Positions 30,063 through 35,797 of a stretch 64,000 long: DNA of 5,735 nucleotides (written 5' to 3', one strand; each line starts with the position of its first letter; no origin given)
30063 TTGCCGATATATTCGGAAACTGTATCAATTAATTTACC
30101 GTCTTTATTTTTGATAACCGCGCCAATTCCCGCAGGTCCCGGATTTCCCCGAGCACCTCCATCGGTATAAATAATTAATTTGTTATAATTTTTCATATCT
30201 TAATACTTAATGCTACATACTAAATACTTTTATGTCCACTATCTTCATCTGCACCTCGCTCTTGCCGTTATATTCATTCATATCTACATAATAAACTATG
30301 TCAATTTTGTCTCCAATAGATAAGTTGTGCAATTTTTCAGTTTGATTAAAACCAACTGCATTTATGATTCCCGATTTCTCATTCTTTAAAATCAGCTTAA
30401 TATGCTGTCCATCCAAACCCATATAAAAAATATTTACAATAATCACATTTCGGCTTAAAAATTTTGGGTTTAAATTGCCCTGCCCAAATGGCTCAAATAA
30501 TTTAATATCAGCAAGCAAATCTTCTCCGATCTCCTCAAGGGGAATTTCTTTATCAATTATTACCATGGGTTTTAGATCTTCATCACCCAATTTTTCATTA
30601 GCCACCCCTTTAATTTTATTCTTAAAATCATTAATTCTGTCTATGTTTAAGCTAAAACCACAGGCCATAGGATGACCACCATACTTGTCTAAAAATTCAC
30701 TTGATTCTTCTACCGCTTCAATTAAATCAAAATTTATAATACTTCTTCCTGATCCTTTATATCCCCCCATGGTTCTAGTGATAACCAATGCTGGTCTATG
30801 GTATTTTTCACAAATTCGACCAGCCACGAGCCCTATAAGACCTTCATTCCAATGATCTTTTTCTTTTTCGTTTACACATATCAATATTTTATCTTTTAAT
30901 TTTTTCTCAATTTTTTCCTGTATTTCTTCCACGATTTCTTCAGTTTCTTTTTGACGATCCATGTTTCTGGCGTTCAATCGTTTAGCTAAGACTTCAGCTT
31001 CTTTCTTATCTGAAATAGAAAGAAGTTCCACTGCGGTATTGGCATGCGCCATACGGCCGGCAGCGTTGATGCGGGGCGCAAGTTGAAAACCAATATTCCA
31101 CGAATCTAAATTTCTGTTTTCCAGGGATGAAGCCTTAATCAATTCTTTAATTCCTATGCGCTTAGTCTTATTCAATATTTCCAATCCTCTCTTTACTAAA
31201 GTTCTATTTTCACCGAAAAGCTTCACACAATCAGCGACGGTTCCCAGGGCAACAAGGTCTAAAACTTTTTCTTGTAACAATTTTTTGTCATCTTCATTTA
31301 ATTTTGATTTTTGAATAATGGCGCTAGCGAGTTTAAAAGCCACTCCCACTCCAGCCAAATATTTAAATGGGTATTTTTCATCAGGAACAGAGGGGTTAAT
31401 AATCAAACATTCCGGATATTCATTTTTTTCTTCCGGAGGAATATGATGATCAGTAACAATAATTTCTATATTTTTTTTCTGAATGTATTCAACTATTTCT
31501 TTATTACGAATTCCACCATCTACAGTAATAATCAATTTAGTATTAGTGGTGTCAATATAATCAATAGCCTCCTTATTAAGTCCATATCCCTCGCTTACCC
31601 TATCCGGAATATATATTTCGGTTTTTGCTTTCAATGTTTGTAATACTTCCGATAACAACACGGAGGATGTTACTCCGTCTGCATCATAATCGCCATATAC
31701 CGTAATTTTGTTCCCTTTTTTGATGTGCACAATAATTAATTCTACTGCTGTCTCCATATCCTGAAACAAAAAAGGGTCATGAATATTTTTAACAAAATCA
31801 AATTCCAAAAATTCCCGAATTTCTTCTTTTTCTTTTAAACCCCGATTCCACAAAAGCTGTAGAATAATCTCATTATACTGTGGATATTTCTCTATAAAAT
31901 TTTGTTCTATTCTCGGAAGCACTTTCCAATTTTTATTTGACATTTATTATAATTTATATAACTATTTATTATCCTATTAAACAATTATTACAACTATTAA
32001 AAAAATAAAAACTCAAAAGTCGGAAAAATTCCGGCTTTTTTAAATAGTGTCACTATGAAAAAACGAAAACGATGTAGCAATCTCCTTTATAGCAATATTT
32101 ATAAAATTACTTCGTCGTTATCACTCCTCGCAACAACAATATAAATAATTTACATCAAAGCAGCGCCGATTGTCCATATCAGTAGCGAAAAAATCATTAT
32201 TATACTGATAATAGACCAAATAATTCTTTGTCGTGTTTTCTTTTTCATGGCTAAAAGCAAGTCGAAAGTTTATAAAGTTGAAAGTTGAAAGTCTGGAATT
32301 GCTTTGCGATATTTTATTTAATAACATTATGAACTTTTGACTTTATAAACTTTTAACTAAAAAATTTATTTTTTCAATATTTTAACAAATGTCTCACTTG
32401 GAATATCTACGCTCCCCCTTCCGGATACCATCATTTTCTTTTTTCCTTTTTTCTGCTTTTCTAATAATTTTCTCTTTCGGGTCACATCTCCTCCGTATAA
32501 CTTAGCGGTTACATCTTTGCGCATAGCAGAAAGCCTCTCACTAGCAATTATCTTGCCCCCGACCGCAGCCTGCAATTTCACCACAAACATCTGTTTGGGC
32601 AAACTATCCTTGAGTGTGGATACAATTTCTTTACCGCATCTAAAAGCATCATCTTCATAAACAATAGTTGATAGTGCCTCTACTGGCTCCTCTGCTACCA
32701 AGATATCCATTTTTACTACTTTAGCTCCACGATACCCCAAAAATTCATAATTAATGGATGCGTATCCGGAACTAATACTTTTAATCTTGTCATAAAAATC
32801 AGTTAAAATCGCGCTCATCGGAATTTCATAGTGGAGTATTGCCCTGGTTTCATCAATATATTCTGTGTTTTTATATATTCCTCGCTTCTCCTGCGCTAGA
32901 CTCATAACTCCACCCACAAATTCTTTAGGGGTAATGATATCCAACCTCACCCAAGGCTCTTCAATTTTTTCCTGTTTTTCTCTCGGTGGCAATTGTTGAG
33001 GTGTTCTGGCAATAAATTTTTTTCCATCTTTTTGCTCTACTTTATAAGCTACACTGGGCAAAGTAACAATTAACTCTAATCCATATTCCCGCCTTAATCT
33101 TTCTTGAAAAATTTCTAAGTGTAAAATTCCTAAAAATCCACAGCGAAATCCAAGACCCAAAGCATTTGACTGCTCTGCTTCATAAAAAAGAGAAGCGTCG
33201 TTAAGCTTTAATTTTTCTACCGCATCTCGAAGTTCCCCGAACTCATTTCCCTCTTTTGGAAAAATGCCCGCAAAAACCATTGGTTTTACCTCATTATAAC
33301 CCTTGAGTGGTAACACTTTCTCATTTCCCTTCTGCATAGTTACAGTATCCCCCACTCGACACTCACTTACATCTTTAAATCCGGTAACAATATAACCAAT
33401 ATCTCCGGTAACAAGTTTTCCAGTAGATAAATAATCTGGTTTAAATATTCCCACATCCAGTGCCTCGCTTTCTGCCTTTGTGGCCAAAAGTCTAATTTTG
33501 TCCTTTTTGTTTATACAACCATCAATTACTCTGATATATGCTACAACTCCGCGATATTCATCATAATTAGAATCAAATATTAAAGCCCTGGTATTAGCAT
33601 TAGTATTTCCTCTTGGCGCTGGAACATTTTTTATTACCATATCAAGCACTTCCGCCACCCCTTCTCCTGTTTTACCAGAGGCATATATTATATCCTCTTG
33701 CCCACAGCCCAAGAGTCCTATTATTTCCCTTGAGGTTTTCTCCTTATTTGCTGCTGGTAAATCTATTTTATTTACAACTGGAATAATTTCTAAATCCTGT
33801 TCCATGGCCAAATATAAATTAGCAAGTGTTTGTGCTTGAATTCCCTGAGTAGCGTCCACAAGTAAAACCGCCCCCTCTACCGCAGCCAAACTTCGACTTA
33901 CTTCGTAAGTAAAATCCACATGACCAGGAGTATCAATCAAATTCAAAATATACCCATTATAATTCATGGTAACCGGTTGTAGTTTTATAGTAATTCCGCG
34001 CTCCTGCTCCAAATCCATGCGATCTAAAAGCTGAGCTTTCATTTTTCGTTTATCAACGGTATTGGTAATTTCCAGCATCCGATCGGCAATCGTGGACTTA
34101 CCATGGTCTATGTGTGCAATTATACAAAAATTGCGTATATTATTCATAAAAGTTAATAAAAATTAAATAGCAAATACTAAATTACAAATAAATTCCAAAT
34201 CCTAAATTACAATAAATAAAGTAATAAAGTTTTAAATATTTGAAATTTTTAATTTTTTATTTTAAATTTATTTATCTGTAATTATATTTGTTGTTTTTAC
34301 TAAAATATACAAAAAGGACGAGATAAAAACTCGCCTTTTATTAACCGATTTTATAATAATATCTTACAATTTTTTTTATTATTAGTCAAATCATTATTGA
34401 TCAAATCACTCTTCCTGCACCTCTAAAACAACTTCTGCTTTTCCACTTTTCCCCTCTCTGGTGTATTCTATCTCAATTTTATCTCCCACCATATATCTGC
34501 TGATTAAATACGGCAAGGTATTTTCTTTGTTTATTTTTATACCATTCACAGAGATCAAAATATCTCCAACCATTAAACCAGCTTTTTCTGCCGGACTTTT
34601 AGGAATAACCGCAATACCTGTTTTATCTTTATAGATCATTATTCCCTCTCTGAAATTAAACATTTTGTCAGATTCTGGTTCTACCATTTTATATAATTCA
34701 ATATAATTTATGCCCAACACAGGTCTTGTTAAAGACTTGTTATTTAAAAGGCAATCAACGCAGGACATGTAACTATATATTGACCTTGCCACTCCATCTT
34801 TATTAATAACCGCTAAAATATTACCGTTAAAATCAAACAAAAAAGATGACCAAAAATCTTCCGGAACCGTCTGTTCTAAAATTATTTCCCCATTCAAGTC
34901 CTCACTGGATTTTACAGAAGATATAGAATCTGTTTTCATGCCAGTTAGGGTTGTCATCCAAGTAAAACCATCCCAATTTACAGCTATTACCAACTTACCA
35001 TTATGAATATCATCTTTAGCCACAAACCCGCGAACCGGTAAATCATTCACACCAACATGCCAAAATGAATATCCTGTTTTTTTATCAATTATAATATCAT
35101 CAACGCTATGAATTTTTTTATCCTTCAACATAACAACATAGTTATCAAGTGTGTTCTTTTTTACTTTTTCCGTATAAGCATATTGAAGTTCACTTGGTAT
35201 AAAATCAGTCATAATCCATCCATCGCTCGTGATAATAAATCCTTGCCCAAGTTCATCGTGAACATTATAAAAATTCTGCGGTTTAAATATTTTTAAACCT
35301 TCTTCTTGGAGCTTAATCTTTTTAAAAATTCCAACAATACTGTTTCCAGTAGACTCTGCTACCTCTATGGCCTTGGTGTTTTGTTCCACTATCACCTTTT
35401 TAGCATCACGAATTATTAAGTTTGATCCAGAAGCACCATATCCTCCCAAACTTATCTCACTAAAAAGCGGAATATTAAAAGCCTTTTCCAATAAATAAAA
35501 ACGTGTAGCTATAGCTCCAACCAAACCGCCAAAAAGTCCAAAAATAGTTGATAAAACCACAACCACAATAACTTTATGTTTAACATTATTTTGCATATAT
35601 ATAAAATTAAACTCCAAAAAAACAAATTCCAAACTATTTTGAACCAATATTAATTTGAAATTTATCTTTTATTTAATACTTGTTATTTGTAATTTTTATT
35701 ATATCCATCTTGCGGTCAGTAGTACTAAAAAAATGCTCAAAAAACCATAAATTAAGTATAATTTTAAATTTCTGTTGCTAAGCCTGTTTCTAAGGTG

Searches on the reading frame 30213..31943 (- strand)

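Call 81: search_protein_families(library=pfam, proteins=[window:30213-31943:-], max_evalue=0.001)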
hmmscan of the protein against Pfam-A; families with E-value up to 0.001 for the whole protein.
window:30213-31943:- (576 aa): 3 families
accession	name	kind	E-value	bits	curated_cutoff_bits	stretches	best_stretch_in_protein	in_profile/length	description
PF17768.7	RecJ_OB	-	5e-29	100.9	27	1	463-570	1-107/107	RecJ OB domain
PF01368.27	DHH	-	2e-25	89.9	28.1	1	79-235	1-125/125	DHH family, N-terminal domain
PF02272.25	DHHA1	-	5.2e-13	49.8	25.9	1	362-448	10-100/102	DHHA1 domain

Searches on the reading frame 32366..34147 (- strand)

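Call 81: search_protein_families(library=pfam, proteins=[window:32366-34147:-], max_evalue=0.001)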
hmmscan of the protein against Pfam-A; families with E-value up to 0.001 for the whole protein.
window:32366-34147:- (593 aa): 7 families
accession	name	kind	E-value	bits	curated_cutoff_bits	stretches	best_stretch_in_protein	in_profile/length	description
PF00009.33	GTP_EFTU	-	1.5e-55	188.2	26.5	1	3-176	2-187/188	Elongation factor Tu GTP binding domain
PF06421.17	LepA_C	-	5.5e-40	136.3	29.7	1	485-592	2-107/107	GTP-binding protein LepA C-terminus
PF00679.30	EFG_C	-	2.8e-21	75.8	27.9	1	395-481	2-87/89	Elongation factor G C-terminus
PF03144.31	GTP_EFTU_D2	-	1.2e-06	29.3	30.3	1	200-270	1-73/73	Elongation factor Tu domain 2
PF14492.12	EFG_III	-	4.5e-05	23.9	27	1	288-361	3-73/75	Elongation Factor G, domain III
PF01926.29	MMR_HSR1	-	0.0001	22.9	21.9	1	15-127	10-113/113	50S ribosome-binding GTPase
PF22042.2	EF-G_D2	-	0.00032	21.2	27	0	187-222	3-38/84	Elongation factor G domain 2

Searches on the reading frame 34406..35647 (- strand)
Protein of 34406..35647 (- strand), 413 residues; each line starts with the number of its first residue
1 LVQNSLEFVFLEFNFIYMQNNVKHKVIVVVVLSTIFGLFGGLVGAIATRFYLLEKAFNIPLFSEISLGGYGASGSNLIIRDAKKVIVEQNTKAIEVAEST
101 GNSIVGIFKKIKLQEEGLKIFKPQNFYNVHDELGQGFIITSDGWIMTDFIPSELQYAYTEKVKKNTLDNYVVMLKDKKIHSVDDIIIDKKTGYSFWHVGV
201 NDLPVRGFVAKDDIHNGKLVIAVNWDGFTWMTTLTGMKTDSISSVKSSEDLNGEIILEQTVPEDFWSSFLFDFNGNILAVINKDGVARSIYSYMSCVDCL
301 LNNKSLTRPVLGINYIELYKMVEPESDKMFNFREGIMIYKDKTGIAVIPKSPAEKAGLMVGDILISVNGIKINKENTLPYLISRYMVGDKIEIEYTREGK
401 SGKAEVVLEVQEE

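Call 81: search_protein_families(library=pfam, proteins=[window:34406-35647:-], max_evalue=0.001)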
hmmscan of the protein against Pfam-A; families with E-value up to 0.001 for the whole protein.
window:34406-35647:- (413 aa): 3 families
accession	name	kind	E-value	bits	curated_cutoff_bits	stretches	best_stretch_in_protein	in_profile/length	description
PF13180.12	PDZ_2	-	1.2e-11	45.1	27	1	311-406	3-78/80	PDZ domain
PF17820.7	PDZ_6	-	5.7e-09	36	27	1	346-372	4-30/54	PDZ domain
PF00595.29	PDZ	-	3.3e-05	24.6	23.2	1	347-374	32-59/81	PDZ domain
